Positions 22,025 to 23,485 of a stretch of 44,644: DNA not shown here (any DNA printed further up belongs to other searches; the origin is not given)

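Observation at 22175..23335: Membrane-tethered DEDDh exonuclease co-transcribed with the prophage repressor: candidate exclusion/defence gene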

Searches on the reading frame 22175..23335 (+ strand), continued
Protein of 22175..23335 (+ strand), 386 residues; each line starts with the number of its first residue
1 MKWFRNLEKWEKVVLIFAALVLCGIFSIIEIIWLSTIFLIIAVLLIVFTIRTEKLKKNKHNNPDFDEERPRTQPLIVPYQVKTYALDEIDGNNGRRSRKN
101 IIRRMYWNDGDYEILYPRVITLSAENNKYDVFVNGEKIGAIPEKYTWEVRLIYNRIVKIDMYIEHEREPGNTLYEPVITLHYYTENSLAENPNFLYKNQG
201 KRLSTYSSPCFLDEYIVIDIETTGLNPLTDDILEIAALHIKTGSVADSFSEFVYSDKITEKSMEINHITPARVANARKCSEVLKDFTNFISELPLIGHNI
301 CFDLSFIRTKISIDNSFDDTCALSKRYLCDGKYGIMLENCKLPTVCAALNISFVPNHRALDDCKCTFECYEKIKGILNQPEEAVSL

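Call 65: search_protein_families(library=pfam, proteins=[L018:7362-9881:+, L047:7800-8576:+, L051:7650-8510:+, L058:325-1209:+, L077:5895-6632:+, L008:7965-8897:+, L012:2939-3952:+, L044:7899-8960:+, L050:3120-4067:+, L052:7662-9422:+], max_evalue=0.001)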
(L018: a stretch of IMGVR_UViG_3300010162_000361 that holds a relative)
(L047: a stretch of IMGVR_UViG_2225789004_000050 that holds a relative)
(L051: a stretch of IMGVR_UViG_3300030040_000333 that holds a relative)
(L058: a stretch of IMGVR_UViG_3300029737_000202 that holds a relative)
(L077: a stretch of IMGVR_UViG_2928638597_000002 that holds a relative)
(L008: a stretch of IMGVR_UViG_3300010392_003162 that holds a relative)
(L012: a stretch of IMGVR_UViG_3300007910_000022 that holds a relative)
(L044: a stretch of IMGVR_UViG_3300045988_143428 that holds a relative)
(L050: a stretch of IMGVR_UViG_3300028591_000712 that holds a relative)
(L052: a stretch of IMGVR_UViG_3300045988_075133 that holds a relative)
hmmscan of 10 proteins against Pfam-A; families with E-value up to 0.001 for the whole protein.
L018:7362-9881:+ (839 aa): 7 families
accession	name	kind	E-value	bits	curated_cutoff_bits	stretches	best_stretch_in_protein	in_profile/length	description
PF00929.31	RNase_T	-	1.2e-68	231.3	24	2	550-704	1-163/164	Exonuclease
PF09397.16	FtsK_gamma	-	8e-27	93.2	30.6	1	78-138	2-62/63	Ftsk gamma domain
PF13482.12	RNase_H_2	-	2.8e-08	34.3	22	0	552-689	3-118/165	RNase_H superfamily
PF00533.33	BRCT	-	4.8e-08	33.6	21.3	1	746-812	3-61/78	BRCA1 C Terminus (BRCT) domain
PF01612.26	DNA_pol_A_exo1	-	3.4e-05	24.2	23.6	0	224-366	15-125/173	3'-5' exonuclease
PF04857.26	CAF1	-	0.00032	20.5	24.2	0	214-245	5-36/320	CAF1 family ribonuclease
PF21762.3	DEDDh_C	-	0.00089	19.9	27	0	312-385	109-181/188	DNA polymerase III subunit epsilon-like, C-terminal domain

L047:7800-8576:+ (258 aa): 2 families
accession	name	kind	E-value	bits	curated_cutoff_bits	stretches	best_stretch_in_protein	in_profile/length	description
PF00929.31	RNase_T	-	5.9e-35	121.7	24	1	91-244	2-164/164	Exonuclease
PF16473.11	Rv2179c-like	-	2.2e-07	31.2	27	1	91-243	4-172/177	3'-5' exoribonuclease Rv2179c-like domain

L051:7650-8510:+ (286 aa): 4 families
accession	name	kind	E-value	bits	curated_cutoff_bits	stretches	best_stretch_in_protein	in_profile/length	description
PF00929.31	RNase_T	-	2.2e-38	132.8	24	1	121-276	1-164/164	Exonuclease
PF16473.11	Rv2179c-like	-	1.5e-07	31.7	27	1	120-274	2-171/177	3'-5' exoribonuclease Rv2179c-like domain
PF01612.26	DNA_pol_A_exo1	-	3.9e-05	24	23.6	1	113-263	15-136/173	3'-5' exonuclease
PF13482.12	RNase_H_2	-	0.0002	21.8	22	1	123-258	3-117/165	RNase_H superfamily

L058:325-1209:+ (294 aa): 4 families
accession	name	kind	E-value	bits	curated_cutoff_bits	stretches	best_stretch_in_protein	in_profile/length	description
PF00929.31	RNase_T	-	2.7e-38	132.5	24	1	129-284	1-164/164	Exonuclease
PF16473.11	Rv2179c-like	-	1e-07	32.3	27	1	128-284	2-173/177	3'-5' exoribonuclease Rv2179c-like domain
PF01612.26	DNA_pol_A_exo1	-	9e-06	26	23.6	1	121-272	15-137/173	3'-5' exonuclease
PF13482.12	RNase_H_2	-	0.00028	21.3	22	1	131-264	3-115/165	RNase_H superfamily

L077:5895-6632:+ (245 aa): 3 families
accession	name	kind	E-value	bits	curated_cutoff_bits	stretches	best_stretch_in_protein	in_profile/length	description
PF00929.31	RNase_T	-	2.8e-24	86.9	24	1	56-211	2-160/164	Exonuclease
PF16473.11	Rv2179c-like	-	2.5e-09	37.5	27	1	54-213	2-171/177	3'-5' exoribonuclease Rv2179c-like domain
PF18136.6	DNApol_Exo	-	0.00022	20.9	26.7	1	98-169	104-165/282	DNA mitochondrial polymerase exonuclease domain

L008:7965-8897:+ (310 aa): 4 families
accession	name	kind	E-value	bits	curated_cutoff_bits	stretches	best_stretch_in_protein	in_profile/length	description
PF00929.31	RNase_T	-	6.8e-40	137.7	24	1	25-177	1-162/164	Exonuclease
PF13482.12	RNase_H_2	-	7.2e-10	39.5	22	1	27-162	3-117/165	RNase_H superfamily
PF00533.33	BRCT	-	4e-08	33.8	21.3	1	222-289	4-63/78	BRCA1 C Terminus (BRCT) domain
PF01612.26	DNA_pol_A_exo1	-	0.00034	20.9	23.6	0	92-158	64-127/173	3'-5' exonuclease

L012:2939-3952:+ (337 aa): 5 families
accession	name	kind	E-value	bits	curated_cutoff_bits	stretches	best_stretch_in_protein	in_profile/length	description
PF00929.31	RNase_T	-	1.7e-38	133.2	24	1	40-207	2-164/164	Exonuclease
PF13482.12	RNase_H_2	-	6.4e-08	33.2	22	1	41-223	3-150/165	RNase_H superfamily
PF00533.33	BRCT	-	8e-07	29.6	21.3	1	246-310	3-59/78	BRCA1 C Terminus (BRCT) domain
PF16473.11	Rv2179c-like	-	2.1e-06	28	27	1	38-203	2-169/177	3'-5' exoribonuclease Rv2179c-like domain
PF21762.3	DEDDh_C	-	4.3e-05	24.2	27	1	131-209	109-187/188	DNA polymerase III subunit epsilon-like, C-terminal domain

L044:7899-8960:+ (353 aa): 5 families
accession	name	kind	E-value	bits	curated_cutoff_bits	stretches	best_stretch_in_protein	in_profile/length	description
PF00929.31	RNase_T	-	1e-34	120.9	24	1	41-218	2-164/164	Exonuclease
PF00533.33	BRCT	-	3e-09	37.4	21.3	1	266-331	8-65/78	BRCA1 C Terminus (BRCT) domain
PF16473.11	Rv2179c-like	-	4.7e-05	23.6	27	1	39-219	2-174/177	3'-5' exoribonuclease Rv2179c-like domain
PF21762.3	DEDDh_C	-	0.00012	22.8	27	1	141-209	109-176/188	DNA polymerase III subunit epsilon-like, C-terminal domain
PF13482.12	RNase_H_2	-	0.00044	20.7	22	0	42-71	3-32/165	RNase_H superfamily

L050:3120-4067:+ (315 aa): 3 families
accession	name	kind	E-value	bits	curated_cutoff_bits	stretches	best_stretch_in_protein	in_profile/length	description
PF00929.31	RNase_T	-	7.7e-37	127.8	24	1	28-182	2-164/164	Exonuclease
PF00533.33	BRCT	-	4.8e-10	40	21.3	1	228-291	7-62/78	BRCA1 C Terminus (BRCT) domain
PF21762.3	DEDDh_C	-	3.9e-05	24.3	27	1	106-182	109-185/188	DNA polymerase III subunit epsilon-like, C-terminal domain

L052:7662-9422:+ (586 aa): 3 families
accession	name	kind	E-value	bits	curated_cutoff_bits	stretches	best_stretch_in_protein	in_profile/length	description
PF00929.31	RNase_T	-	6.1e-29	102.1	24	1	116-270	2-164/164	Exonuclease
PF13482.12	RNase_H_2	-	2.9e-06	27.8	22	0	171-254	35-118/165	RNase_H superfamily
PF00533.33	BRCT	-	0.00012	22.6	21.3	1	332-395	5-61/78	BRCA1 C Terminus (BRCT) domain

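Call 69: find_related_loci(query=A1, collection=genome_contigs, flank=7000)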
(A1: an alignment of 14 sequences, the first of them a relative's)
Query A1 (386 aa) in genome_contigs; peptide patterns used: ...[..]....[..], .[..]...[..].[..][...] (x = any residue, [..] = any of these).
600 stretches matched a pattern (row limit reached: there are more); 500 encode a relative of the query (tblastn E <= 1e-3); the best 80 are kept; 80 distinct loci.
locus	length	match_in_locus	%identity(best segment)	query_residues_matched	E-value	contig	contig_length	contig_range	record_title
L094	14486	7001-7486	37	213-374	1e-26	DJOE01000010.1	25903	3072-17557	MAG TPA_asm: Cyanobacteria bacterium UBA6446 UBA6446_contig_882, whole genome shotgun sequence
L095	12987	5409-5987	37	197-386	5e-27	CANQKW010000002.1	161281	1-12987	MAG: uncultured Clostridia bacterium isolate Lapin-016__bin16 genome assembly, contig: Lapin-016__NODE_57_length_161281_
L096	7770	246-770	40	200-374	4e-26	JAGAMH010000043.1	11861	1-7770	MAG: Clostridia bacterium isolate RGIG8572 Water_deer_Cecum-3__c169593, whole genome shotgun sequence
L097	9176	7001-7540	34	199-373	2e-25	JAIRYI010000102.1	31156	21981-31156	MAG: Desulfarculales bacterium isolate Gsp477_bin36 k119_2929128, whole genome shotgun sequence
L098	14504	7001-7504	36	213-381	3e-25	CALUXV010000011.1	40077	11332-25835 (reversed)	MAG: Candidatus Gastranaerophilales bacterium isolate BRZ_AK__bin17 genome assembly, contig: BRZ_AK__NODE_1002_length_40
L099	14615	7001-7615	35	185-386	2e-25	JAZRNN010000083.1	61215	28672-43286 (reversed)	MAG: Clostridia bacterium isolate T1900045408_YK20190098.MAGScoT_cleanbin_000003 SGB_7000_k141_768017, whole genome shot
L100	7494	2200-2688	36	213-375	4e-25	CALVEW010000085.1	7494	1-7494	MAG: Candidatus Gastranaerophilales bacterium isolate BRZ_DL__bin24 genome assembly, contig: BRZ_DL__NODE_13609_length_7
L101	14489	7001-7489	36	213-375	4e-25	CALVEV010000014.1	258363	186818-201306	MAG: Candidatus Gastranaerophilales bacterium isolate E05__bin101 genome assembly, contig: E05__k127_2148793, whole geno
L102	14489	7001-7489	36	213-375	4e-25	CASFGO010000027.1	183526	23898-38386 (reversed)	uncultured bacterium isolate SI.O72.metabat-bins.199 genome assembly, contig: SI.O72.metabat-bins.199.fa_k141_373085, wh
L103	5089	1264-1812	35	197-383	1e-24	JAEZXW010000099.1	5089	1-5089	MAG: Actinomycetes bacterium isolate OH_PFB_215 k127_415350, whole genome shotgun sequence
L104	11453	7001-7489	36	213-375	8e-25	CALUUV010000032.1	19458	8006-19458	MAG: Candidatus Gastranaerophilales bacterium isolate BRZ_SE__bin8 genome assembly, contig: BRZ_SE__NODE_3064_length_194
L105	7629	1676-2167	37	211-374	2e-24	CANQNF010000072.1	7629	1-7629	MAG: uncultured Clostridia bacterium isolate Lapin-012__bin76 genome assembly, contig: Lapin-012__NODE_9835_length_7629_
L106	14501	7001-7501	38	211-376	1e-24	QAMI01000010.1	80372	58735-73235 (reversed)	MAG: Candidatus Gastranaerophilales bacterium isolate CIM:MAG 683 contig_161309, whole genome shotgun sequence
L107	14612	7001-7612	34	167-374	3e-24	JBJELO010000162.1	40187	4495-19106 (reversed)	MAG: Lachnospiraceae bacterium isolate LOHA27_bin.002 NODE_347_length_40187_cov_30.294254, whole genome shotgun sequence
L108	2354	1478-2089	34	167-374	2e-24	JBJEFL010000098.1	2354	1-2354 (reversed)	MAG: Bacillus sp. (in: firmicutes) isolate LOHA09_bin.031 NODE_29778_length_2354_cov_12.101348, whole genome shotgun seq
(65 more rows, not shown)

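Call 75: search_dna_similar(query=window:22175-23335:+, collection=phages, mode=protein, max_rows=25)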
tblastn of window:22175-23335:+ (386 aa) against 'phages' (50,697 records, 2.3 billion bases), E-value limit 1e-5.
Records with a match: 79; places in all: 79; records where one place covers at least 80% of the query: 0.
Best place of each record, by identity: <60% 79.
By first word of the organism name: Clostridium 20; Bacteriophage 16; Paenibacillus 13; Listeria 10; Clostridioides 4; Bacillus 4; Campylobacter 3; Staphylococcus 3; Enterobacter 1; Helicobacter 1; and 4 more.
By host as written in the record: - 23; Paenibacillus larvae 11; Listeria monocytogenes 10; Clostridium difficile 8; Staphylococcus aureus 3; Bacillus subtilis 3; Clostridium tetani ATCC 9441 2; Clostridium tetani ATCC 19406 2; and 15 more.
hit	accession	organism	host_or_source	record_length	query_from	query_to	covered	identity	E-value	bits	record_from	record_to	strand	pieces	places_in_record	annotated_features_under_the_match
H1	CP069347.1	Clostridioides phage pCD5401_3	soil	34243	172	382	55%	34.7%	7e-22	103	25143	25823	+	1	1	record has no annotation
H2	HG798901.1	Clostridium phage phiCDHM11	-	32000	212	384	45%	38.3%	7e-22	103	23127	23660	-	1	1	phiCDHM11_gp33: conserved hypothetical protein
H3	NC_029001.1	Clostridium phage phiCDHM11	-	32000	212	384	45%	38.3%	7e-22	103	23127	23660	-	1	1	phiCDHM11_gp33: DNA polymerase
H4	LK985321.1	Clostridium phage phiCDHM14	-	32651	212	384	45%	38.3%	7e-22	103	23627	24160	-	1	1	phiCDHM14_gp36: putative endonuclease protein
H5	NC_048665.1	Clostridium phage phiCDHM14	-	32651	212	384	45%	38.3%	7e-22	103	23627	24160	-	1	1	phiCDHM14_gp36: DNA polymerase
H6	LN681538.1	Clostridium phage phiCD481-1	Clostridium difficile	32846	212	384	45%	38.3%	7e-22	103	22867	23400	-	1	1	conserved protein of unknown function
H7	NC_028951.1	Clostridium phage phiCD481-1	Clostridium difficile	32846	212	384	45%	38.3%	7e-22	103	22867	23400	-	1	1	DNA polymerase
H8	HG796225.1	Clostridium phage phiCDHM13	Clostridium difficile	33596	212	384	45%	38.3%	7e-22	103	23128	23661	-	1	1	phiCDHM13_gp32: putative exonuclease protein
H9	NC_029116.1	Clostridium phage phiCDHM13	Clostridium difficile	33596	212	384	45%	38.3%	7e-22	103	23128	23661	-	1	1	phiCDHM13_gp32: DNA polymerase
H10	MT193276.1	Clostridioides phage JD033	Clostridioides difficile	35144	212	384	45%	38.3%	2e-21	102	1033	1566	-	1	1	DNA polymerase III alpha subunit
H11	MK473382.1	Clostridium phage JD032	Clostridioides difficile TW69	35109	212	384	45%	37.8%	3e-21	101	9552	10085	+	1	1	3'-5' exonuclease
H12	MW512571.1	Clostridioides phage CD2301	Clostridioides difficile CD2301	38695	212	382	44%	38.2%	2e-21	102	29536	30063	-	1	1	DNA polymerase III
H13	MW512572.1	Clostridioides phage phiCD08011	Clostridioides difficile CD08011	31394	212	382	44%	38.2%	4e-21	101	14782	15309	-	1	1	DNA polymerase III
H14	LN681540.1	Clostridium phage phiCD506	Clostridium difficile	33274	212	384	45%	37.2%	2e-21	102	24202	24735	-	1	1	conserved protein of unknown function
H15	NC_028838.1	Clostridium phage phiCD506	Clostridium difficile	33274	212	384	45%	37.2%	2e-21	102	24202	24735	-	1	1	DNA polymerase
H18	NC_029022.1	Clostridium phage phiCT9441A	Clostridium tetani ATCC 9441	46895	206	370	43%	37.3%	3e-21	101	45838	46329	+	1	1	DNA polymerase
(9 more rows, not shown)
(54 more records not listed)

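Call 76: get_annotated_region(hit=H3, flank=4000)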
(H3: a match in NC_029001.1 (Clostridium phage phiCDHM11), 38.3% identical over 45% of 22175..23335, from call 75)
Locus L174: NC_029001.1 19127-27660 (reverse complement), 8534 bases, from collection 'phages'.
description: Clostridium phage phiCDHM11 complete genome.
organism: Clostridium phage phiCDHM11 (NCBI taxid 1445553)
taxonomy: Viruses; Duplodnaviria; Heunggongvirae; Uroviricota; Caudoviricetes; Sherbrookevirus; Sherbrookevirus CDHM11
host: -; source: -; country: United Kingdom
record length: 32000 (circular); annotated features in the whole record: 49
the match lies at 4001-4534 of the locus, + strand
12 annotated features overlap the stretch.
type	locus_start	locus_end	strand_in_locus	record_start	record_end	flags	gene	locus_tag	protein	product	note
CDS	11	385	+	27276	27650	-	phiCDHM11_gp37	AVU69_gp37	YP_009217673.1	transcriptional repressor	-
CDS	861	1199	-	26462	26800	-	phiCDHM11_gp36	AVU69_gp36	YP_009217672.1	hypothetical protein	-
CDS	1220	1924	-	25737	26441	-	phiCDHM11_gp35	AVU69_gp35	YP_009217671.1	restriction enzyme III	-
CDS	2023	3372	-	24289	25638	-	phiCDHM11_gp34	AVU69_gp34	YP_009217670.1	putative exonuclease protein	-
CDS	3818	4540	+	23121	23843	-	phiCDHM11_gp33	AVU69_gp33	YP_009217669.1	DNA polymerase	-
CDS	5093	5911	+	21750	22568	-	phiCDHM11_gp32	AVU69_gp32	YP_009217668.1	ParA-like partition protein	-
CDS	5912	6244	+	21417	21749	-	phiCDHM11_gp31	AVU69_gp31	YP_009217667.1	hypothetical protein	-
CDS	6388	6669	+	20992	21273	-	phiCDHM11_gp31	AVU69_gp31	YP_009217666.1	hypothetical protein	-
CDS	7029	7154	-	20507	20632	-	phiCDHM11_gp30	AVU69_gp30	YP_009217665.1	hypothetical protein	-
CDS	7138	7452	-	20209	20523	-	phiCDHM11_gp29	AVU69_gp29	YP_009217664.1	hypothetical protein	-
CDS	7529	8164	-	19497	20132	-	phiCDHM11_gp28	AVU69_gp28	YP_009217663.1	HNH endonuclease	-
CDS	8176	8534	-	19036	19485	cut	phiCDHM11_gp27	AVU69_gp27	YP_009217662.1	hypothetical protein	-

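Call 77: get_annotated_region(hit=H18, flank=4000)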
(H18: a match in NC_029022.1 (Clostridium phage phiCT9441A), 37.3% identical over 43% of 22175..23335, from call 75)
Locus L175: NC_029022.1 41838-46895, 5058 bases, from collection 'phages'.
description: Clostridium phage phiCT9441A, complete genome.
organism: Clostridium phage phiCT9441A (NCBI taxid 1567014)
taxonomy: Viruses; Duplodnaviria; Heunggongvirae; Uroviricota; Caudoviricetes
host: Clostridium tetani ATCC 9441; source: -; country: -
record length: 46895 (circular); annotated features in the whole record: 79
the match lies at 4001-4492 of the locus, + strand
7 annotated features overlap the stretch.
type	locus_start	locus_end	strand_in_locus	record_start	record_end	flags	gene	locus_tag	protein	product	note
CDS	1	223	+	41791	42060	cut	-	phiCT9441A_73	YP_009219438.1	holin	-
CDS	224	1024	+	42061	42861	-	-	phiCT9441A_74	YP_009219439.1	endolysin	-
CDS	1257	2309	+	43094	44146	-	-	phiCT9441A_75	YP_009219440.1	hypothetical protein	-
CDS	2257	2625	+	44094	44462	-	-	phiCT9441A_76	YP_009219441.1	hypothetical protein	-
CDS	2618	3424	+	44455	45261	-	-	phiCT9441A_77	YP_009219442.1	hypothetical protein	-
CDS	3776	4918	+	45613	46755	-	-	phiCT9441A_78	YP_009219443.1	DNA polymerase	-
misc_recomb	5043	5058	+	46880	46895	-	-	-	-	-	attR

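Call 81: search_dna_similar(query=window:22175-23335:+, collection=phages, mode=protein, max_rows=40, rows=spread)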
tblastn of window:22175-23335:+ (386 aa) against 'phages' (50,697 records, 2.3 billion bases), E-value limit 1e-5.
Records with a match: 79; places in all: 79; records where one place covers at least 80% of the query: 0.
Best place of each record, by identity: <60% 79.
By first word of the organism name: Clostridium 20; Bacteriophage 16; Paenibacillus 13; Listeria 10; Clostridioides 4; Bacillus 4; Campylobacter 3; Staphylococcus 3; Enterobacter 1; Helicobacter 1; and 4 more.
By host as written in the record: - 23; Paenibacillus larvae 11; Listeria monocytogenes 10; Clostridium difficile 8; Staphylococcus aureus 3; Bacillus subtilis 3; Clostridium tetani ATCC 9441 2; Clostridium tetani ATCC 19406 2; and 15 more.
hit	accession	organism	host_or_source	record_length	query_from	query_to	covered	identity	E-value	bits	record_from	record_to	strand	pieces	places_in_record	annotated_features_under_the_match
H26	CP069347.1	Clostridioides phage pCD5401_3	soil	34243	172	382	55%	34.7%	7e-22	103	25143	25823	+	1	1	record has no annotation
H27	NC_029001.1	Clostridium phage phiCDHM11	-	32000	212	384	45%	38.3%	7e-22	103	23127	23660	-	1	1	phiCDHM11_gp33: DNA polymerase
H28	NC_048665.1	Clostridium phage phiCDHM14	-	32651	212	384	45%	38.3%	7e-22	103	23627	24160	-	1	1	phiCDHM14_gp36: DNA polymerase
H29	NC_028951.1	Clostridium phage phiCD481-1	Clostridium difficile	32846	212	384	45%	38.3%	7e-22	103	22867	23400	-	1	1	DNA polymerase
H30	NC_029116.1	Clostridium phage phiCDHM13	Clostridium difficile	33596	212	384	45%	38.3%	7e-22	103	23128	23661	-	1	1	phiCDHM13_gp32: DNA polymerase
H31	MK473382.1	Clostridium phage JD032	Clostridioides difficile TW69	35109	212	384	45%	37.8%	3e-21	101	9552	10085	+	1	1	3'-5' exonuclease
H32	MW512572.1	Clostridioides phage phiCD08011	Clostridioides difficile CD08011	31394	212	382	44%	38.2%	4e-21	101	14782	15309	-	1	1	DNA polymerase III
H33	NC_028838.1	Clostridium phage phiCD506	Clostridium difficile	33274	212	384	45%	37.2%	2e-21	102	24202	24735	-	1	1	DNA polymerase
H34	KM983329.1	Clostridium phage phiCT9441A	Clostridium tetani ATCC 9441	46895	206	370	43%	37.3%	3e-21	101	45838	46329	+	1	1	DNA polymerase III subunit epsilon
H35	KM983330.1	Clostridium phage phiCT19406A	Clostridium tetani ATCC 19406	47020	206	370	43%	37.3%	3e-21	101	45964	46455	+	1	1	DNA polymerase III subunit epsilon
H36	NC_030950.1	Clostridium phage phiCT19406A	Clostridium tetani ATCC 19406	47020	206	370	43%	37.3%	3e-21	101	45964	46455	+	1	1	DNA polymerase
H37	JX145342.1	Clostridium phage phiMMP04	Clostridium difficile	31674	205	382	40%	39.5%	2e-13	100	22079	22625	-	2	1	DNA polymerase III alpha subunit | hypothetical protein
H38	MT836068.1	Bacteriophage sp.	human fecal samples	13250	197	386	49%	32.3%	1e-14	82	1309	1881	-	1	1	record has no annotation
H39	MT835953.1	Bacteriophage sp.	human fecal samples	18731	167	370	53%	29.7%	8e-18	91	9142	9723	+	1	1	record has no annotation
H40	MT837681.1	Bacteriophage sp.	human fecal samples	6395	215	364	39%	36.5%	6e-16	86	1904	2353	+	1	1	record has no annotation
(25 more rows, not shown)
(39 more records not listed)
